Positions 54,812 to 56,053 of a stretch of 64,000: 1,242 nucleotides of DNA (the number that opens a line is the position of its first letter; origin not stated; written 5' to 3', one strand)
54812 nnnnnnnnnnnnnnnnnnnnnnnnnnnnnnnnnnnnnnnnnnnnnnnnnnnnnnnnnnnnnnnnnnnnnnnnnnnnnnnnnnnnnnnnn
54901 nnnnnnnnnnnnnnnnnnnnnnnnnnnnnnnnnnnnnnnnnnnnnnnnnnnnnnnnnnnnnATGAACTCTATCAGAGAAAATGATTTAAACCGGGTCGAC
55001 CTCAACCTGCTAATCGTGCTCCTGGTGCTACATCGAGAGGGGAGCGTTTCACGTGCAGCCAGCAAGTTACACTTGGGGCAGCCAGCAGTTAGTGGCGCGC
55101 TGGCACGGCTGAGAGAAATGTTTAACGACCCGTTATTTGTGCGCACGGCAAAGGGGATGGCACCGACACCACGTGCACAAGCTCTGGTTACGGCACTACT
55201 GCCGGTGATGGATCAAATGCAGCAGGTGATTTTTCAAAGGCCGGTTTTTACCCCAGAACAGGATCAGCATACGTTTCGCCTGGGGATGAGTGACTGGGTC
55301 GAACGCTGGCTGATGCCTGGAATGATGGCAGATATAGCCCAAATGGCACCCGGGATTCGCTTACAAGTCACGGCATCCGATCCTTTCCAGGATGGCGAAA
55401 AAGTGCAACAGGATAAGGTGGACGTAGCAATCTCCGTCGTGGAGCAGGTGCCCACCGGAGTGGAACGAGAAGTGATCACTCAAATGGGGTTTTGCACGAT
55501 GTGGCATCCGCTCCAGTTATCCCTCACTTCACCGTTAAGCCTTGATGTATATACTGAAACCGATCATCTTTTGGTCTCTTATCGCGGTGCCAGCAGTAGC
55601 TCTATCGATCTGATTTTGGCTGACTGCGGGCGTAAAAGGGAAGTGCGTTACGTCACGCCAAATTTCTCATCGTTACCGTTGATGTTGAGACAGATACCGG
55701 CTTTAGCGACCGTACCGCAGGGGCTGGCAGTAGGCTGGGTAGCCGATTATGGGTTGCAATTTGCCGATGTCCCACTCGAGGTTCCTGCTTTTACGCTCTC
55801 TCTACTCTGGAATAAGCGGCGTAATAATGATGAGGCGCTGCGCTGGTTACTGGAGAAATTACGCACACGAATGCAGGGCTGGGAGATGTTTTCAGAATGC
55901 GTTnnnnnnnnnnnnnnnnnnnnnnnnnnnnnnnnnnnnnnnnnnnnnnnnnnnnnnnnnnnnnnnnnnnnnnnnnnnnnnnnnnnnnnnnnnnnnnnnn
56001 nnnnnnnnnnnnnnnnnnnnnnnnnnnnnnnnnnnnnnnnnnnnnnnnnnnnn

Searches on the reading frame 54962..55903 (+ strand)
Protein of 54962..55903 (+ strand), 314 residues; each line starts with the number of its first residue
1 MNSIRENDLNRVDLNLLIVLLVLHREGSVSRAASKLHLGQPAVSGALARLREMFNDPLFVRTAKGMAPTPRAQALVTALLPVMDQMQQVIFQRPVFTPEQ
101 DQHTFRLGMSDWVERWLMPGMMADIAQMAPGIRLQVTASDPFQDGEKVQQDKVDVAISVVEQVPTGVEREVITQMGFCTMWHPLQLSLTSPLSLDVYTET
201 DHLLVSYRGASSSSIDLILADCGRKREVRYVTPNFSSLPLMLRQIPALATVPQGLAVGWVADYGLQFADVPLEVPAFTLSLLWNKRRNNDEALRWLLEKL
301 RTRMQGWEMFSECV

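Call 4: search_protein_families(proteins=[window:54962-55903:+], library=ncbifam)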
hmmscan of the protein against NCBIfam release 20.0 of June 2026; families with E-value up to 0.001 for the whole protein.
window:54962-55903:+ (314 aa): 39 families (the best 25 are shown)
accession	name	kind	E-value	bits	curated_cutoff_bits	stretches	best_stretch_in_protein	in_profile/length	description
NF050187.1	TransRegBsrAPseudo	equivalog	2.5e-58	197.6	480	1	7-300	3-295/298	LysR family transcriptional regulator BsrA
NF007063.1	PRK09508.1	equivalog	2.4e-32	112.4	262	1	5-301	8-302/307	transcriptional regulator LeuO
NF045905.1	TransRegLelALeg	equivalog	1.6e-29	103.2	500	1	8-300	3-297/305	LysR family transcriptional regulator LelA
NF007581.0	PRK10216.1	equivalog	2.4e-23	82.7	314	1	8-302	4-313/319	HTH-type transcriptional regulator YidZ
NF047710.1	TransRegCitRGProt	equivalog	1.5e-20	73.7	400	1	8-292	6-288/295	DNA-binding transcriptional repressor CitR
NF040786.1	LysR_Sec_metab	equivalog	6.9e-16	58.1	250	1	13-157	2-145/298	selenium metabolism-associated LysR family transcriptional regulator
TIGR03418.1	chol_sulf_TF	equivalog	4.2e-15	55.5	324.8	1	13-159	2-142/291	choline sulfate utilization transcriptional regulator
TIGR02424.1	TF_pcaQ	equivalog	4.2e-14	52.1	303.8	1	11-157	2-147/300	pca operon transcription factor PcaQ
NF008554.1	PRK11482.1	equivalog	2.3e-13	49.8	277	1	9-297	26-310/317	YbeF family transcriptional regulator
NF008294.1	PRK11074.1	equivalog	8.7e-13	48.3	345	1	17-300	7-288/300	DNA-binding transcriptional activator PunR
NF008239.0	PRK11013.1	equivalog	2.1e-12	46.7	288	1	23-305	15-295/309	LysR family transcriptional regulator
NF008352.0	PRK11139.1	subfamily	2.2e-11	43.4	288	1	25-186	19-174/305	transcriptional regulator GcvA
NF008416.0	PRK11242.1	equivalog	9.1e-11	41.6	277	1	20-299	9-286/300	transcriptional regulator CynR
NF040889.1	trans_reg_YeiE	equivalog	9.2e-11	41.5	480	1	12-156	3-142/288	DNA-binding transcriptional regulator YeiE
TIGR03339.1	phn_lysR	subfamily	1.1e-10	41.2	341.1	1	24-179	9-160/279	aminoethylphosphonate catabolism associated LysR family transcriptional regulator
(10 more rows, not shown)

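Call 37: profile_search(protein=window:54962-55903:+)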
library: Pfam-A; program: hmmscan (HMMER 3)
A. the first sequence (314 residues): domains with independent E <= 10: 3; with E <= 0.001: 2
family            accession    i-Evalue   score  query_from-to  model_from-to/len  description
LysR_substrate    PF03466.25    9.9e-21    74.5      99-304         2-208/209  LysR substrate binding domain
HTH_1             PF00126.33    3.5e-17    62.5      14-73          1-60/60  Bacterial regulatory helix-turn-helix protein, lysR family
HTH_30            PF13556.12       0.25    11.6      23-58          9-44/59  PucR C-terminal helix-turn-helix domain
